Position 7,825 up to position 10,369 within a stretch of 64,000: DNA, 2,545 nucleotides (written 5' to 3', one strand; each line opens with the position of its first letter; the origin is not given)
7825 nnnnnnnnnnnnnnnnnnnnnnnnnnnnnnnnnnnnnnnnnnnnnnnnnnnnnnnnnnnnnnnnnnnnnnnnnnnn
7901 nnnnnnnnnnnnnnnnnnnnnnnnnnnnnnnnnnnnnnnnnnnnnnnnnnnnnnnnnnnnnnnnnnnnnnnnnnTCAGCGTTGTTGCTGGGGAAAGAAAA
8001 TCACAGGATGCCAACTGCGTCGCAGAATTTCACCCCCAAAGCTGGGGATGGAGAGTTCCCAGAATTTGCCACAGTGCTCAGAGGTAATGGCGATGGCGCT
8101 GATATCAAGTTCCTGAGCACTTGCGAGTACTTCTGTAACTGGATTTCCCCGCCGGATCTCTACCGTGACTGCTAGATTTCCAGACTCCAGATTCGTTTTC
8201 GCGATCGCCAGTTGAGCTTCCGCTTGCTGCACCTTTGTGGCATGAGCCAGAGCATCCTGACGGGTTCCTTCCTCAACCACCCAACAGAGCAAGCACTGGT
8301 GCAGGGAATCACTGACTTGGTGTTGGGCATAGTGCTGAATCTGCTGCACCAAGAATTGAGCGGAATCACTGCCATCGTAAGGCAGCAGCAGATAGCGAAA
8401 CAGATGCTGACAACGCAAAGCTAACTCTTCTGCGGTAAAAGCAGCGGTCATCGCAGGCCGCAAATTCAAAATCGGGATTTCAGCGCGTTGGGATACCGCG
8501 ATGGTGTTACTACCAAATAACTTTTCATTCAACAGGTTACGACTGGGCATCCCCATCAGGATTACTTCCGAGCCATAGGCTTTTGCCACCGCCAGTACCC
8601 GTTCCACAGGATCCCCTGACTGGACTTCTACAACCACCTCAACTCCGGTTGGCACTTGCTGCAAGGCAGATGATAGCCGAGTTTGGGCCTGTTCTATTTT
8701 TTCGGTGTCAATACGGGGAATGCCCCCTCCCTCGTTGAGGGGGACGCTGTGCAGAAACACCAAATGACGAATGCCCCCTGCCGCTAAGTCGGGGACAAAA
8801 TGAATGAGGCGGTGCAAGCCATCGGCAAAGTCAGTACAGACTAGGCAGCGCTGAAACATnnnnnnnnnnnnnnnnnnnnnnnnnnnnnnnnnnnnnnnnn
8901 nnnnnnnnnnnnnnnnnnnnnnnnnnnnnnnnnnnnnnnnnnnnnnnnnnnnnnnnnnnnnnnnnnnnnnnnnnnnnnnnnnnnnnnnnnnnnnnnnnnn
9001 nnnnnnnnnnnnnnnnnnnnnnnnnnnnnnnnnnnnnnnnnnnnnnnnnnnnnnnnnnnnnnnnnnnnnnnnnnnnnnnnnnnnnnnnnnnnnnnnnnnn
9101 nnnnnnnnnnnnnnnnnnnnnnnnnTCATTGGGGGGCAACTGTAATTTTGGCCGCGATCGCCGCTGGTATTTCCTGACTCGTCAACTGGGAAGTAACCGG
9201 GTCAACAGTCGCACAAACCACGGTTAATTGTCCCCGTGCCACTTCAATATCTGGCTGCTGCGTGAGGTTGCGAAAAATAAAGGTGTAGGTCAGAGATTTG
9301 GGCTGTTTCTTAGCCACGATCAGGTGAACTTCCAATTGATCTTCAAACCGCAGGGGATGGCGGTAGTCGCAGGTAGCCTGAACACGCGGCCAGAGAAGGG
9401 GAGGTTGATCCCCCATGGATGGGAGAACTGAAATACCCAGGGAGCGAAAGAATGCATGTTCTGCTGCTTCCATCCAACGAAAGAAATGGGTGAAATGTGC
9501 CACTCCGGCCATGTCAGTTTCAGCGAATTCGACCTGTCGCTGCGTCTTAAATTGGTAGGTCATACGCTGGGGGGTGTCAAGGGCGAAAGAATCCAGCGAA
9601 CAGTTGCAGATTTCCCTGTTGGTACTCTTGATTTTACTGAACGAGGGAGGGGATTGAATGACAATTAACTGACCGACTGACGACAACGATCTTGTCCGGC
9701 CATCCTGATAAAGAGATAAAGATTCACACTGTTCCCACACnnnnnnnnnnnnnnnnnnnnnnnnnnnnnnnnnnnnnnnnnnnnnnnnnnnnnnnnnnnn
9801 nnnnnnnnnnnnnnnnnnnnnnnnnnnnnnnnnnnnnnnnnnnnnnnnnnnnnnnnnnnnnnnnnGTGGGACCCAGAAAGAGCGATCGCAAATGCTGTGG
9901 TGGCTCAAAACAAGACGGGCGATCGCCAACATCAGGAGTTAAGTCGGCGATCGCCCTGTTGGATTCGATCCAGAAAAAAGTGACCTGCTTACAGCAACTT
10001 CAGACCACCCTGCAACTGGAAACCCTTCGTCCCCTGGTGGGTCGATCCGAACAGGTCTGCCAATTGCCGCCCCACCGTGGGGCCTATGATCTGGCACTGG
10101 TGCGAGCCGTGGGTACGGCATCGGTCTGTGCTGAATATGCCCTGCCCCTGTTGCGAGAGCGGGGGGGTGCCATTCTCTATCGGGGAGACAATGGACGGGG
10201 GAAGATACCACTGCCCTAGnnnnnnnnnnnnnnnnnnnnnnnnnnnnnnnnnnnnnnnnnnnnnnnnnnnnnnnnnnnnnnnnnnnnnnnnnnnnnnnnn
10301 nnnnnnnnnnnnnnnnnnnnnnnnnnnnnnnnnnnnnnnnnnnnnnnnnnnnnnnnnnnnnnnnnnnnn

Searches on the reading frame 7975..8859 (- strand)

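Call 62: search_protein_families(library=pfam, proteins=[window:7975-8859:-], max_evalue=0.01)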
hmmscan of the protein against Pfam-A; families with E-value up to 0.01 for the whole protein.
window:7975-8859:- (294 aa): 1 family
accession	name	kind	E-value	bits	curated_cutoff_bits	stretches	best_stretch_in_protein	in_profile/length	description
PF00582.32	Usp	-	2.4e-26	93.4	24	2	1-131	1-138/141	Universal stress protein family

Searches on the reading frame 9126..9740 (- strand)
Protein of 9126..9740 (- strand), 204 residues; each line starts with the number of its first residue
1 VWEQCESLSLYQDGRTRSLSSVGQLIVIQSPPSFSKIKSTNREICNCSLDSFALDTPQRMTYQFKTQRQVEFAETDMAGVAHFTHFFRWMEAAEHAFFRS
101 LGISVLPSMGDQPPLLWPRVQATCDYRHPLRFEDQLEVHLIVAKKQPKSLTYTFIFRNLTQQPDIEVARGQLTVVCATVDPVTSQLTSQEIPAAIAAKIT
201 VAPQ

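Call 62: search_protein_families(library=pfam, proteins=[window:9126-9740:-], max_evalue=0.01)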
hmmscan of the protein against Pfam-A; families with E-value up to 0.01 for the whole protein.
window:9126-9740:- (204 aa): 2 families
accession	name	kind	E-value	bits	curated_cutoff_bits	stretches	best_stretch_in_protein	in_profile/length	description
PF03061.28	4HBT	-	1.6e-06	28.8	20.6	1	79-160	2-74/79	Thioesterase superfamily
PF13279.12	4HBT_2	-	4.4e-06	27.6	25.5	1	70-197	1-120/122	Thioesterase-like superfamily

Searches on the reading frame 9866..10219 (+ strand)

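Call 62: search_protein_families(library=pfam, proteins=[window:9866-10219:+], max_evalue=0.01)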
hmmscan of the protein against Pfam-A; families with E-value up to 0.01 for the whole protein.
window:9866-10219:+ (117 aa): 1 family
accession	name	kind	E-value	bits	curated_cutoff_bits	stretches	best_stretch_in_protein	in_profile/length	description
PF02527.21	GidB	-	6.6e-14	52.1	27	1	28-109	74-151/184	rRNA small subunit methyltransferase G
